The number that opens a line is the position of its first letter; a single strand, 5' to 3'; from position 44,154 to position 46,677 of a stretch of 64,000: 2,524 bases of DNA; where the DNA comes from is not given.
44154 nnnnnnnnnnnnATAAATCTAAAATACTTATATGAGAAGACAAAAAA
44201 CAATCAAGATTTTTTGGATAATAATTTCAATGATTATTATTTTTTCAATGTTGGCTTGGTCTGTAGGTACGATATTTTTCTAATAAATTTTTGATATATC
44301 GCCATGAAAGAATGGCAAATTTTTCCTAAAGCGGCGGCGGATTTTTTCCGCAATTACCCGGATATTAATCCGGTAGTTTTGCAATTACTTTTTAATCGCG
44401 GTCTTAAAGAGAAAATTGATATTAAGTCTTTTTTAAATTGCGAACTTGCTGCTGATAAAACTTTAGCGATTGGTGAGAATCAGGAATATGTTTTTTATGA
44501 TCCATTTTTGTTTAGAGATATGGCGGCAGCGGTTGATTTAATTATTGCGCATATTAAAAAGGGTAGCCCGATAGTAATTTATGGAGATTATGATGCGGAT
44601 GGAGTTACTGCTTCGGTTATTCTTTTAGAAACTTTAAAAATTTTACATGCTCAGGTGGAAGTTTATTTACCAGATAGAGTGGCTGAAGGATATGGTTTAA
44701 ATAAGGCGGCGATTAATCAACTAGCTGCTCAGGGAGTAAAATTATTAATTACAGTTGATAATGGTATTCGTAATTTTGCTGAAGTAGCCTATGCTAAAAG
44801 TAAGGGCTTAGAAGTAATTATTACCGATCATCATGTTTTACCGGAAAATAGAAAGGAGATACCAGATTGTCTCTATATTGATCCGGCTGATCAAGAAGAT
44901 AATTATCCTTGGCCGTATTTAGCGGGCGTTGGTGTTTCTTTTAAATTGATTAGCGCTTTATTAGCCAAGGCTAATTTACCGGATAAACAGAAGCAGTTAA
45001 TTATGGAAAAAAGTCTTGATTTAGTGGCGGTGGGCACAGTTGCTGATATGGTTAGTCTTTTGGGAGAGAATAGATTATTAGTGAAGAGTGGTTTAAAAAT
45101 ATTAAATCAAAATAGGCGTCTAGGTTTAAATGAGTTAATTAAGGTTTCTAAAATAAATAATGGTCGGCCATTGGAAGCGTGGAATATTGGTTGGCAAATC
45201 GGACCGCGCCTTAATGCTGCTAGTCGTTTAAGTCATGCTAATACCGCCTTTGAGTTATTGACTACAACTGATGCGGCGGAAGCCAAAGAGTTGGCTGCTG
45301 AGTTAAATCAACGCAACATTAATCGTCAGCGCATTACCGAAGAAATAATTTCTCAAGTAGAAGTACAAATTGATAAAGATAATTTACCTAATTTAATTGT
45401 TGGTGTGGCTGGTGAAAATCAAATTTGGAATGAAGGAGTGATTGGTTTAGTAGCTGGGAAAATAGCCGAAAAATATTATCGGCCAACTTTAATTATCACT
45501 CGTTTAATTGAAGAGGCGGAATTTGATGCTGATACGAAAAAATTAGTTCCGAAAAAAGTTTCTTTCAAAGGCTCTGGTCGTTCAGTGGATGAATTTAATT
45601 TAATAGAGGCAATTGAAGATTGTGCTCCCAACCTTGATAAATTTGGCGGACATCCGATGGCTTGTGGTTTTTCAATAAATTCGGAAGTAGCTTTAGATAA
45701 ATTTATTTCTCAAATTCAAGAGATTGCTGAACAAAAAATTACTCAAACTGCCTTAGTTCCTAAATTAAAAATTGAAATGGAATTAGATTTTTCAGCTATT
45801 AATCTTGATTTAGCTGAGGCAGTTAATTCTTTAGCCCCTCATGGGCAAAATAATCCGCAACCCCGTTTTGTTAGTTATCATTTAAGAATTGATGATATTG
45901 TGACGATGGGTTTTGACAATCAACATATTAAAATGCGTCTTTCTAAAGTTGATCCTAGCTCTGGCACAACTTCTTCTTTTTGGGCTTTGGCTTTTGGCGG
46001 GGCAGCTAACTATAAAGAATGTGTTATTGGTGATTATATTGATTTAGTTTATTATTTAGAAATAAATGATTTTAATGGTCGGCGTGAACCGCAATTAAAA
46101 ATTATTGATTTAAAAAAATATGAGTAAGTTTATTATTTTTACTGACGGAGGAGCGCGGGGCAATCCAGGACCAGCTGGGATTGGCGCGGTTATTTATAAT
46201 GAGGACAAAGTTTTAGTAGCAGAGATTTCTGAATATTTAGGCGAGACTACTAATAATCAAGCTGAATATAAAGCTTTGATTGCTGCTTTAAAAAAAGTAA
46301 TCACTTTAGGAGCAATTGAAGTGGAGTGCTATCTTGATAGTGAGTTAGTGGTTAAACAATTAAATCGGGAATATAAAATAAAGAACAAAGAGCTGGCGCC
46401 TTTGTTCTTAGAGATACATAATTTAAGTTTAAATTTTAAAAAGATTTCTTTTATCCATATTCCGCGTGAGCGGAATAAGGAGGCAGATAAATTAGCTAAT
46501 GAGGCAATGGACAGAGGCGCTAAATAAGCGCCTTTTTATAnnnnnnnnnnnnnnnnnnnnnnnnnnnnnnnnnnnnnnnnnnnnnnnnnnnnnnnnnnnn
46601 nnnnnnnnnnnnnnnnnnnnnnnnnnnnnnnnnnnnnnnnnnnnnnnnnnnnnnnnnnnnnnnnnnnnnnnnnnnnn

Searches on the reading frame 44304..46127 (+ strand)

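Call 8: search_protein_families(library=pfam, proteins=[window:44304-46127:+], max_evalue=0.01)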
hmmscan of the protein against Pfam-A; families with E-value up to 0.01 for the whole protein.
window:44304-46127:+ (607 aa): 4 families
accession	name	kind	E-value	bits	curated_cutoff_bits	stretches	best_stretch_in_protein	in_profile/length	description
PF17768.7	RecJ_OB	-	1.1e-25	90.2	27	1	490-602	1-107/107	RecJ OB domain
PF01368.27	DHH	-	3.8e-24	85.8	28.1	1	90-245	2-125/125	DHH family, N-terminal domain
PF02272.25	DHHA1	-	2.2e-10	41.3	25.9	1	372-476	10-101/102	DHHA1 domain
PF13329.13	ATG2_CAD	-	0.00067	17.9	50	1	231-444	705-920/1697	Autophagy-related protein 2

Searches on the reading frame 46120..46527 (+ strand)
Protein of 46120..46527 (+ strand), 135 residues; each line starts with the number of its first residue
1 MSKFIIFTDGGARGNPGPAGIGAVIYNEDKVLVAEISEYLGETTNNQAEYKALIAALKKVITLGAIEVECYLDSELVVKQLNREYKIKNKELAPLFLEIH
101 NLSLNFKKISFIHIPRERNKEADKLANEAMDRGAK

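Call 8: search_protein_families(library=pfam, proteins=[window:46120-46527:+], max_evalue=0.01)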
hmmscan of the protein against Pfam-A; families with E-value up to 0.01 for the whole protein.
window:46120-46527:+ (135 aa): 2 families
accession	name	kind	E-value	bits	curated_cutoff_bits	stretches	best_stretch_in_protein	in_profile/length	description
PF13456.12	RVT_3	-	5.3e-26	91.4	21.6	1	8-129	2-123/123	Reverse transcriptase-like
PF00075.30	RNase_H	-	6.2e-16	59.3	25.8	1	3-130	3-140/141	RNase H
